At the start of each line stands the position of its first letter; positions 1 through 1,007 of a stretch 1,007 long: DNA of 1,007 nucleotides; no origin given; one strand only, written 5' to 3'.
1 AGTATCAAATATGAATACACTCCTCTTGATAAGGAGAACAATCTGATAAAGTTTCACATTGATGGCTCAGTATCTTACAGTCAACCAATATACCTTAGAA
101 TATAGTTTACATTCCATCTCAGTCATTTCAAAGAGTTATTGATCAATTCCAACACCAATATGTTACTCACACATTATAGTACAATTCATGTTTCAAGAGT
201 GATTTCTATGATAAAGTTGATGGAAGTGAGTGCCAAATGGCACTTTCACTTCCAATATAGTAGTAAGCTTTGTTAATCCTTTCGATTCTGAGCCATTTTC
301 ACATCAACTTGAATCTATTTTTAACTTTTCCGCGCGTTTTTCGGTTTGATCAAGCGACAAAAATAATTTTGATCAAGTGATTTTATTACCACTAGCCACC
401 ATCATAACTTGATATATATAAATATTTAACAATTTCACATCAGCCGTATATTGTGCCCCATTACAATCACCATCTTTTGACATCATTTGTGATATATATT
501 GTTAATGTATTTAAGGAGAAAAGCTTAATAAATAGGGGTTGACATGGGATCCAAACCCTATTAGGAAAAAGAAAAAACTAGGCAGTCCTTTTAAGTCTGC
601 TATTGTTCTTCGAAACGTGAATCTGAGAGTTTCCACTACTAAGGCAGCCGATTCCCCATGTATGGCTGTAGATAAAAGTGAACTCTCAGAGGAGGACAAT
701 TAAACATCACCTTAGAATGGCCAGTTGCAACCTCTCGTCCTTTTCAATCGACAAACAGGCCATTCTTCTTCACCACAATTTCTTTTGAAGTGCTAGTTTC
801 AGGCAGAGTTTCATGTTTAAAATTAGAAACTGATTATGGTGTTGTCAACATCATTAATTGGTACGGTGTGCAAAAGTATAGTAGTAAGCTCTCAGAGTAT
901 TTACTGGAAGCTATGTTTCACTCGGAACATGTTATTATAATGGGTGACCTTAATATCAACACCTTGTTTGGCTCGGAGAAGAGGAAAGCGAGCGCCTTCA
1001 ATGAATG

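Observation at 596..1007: EEP-fold nuclease whose N-terminal motifs sit in a different frame, so it is either frameshifted or decaying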

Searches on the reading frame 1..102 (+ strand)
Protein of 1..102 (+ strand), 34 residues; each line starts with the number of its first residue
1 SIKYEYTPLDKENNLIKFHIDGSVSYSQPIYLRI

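Call 60: search_protein_families(library=pfam, proteins=[window:1-102:+], max_evalue=1)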
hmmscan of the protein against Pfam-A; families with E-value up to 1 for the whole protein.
seq(34 aa): 1 family
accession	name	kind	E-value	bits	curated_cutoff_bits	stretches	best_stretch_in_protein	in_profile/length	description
PF18419.6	ATP-grasp_6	-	0.2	11.8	25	1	5-26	20-41/54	ATP-grasp-like domain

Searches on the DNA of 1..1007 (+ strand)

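Call 8: search_rna_families(source=window, threshold=evalue, max_evalue=1)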
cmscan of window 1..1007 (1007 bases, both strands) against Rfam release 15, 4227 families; matches with E-value up to 1: 1.
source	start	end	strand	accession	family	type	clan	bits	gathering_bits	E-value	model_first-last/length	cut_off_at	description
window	194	254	+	RF01952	SOX2OT_exon2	Gene; lncRNA;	-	16.8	45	0.37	1-69/69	no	SOX2 overlapping transcript exon 2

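Call 13: search_dna_similar(query=window:1-1007:+, collection=phages, mode=distant, max_evalue=1)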
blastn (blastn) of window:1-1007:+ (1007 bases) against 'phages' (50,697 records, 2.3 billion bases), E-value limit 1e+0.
No match.

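Call 14: search_dna_similar(query=window:1-1007:+, collection=plasmids, mode=distant, max_evalue=1)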
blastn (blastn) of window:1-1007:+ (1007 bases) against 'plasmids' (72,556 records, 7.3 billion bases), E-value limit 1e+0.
Records with a match: 2; places in all: 2; records where one place covers at least 80% of the query: 0.
Best place of each record, by identity: 80-90% 2.
By first word of the organism name: Catenovulum 1; Pantoea 1.
By predicted mobility (MOB-suite, as given by PLSDB): non-mobilizable 2.
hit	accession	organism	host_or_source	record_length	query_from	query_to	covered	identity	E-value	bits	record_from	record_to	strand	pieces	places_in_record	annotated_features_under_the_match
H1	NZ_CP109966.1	Catenovulum adriaticum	algae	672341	403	435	3%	87.9%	9e-1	43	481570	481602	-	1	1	DUF1080 domain-containing protein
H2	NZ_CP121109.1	Pantoea sp. X85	metagenomic assembly,rabbit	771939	745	777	3%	87.9%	9e-1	43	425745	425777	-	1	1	hypothetical protein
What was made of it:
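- None among phages or plasmids (calls 13, 14).
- Tried and rejected: Phage and plasmid DNA searches gave only 33-nt chance hits (calls 13, 14).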
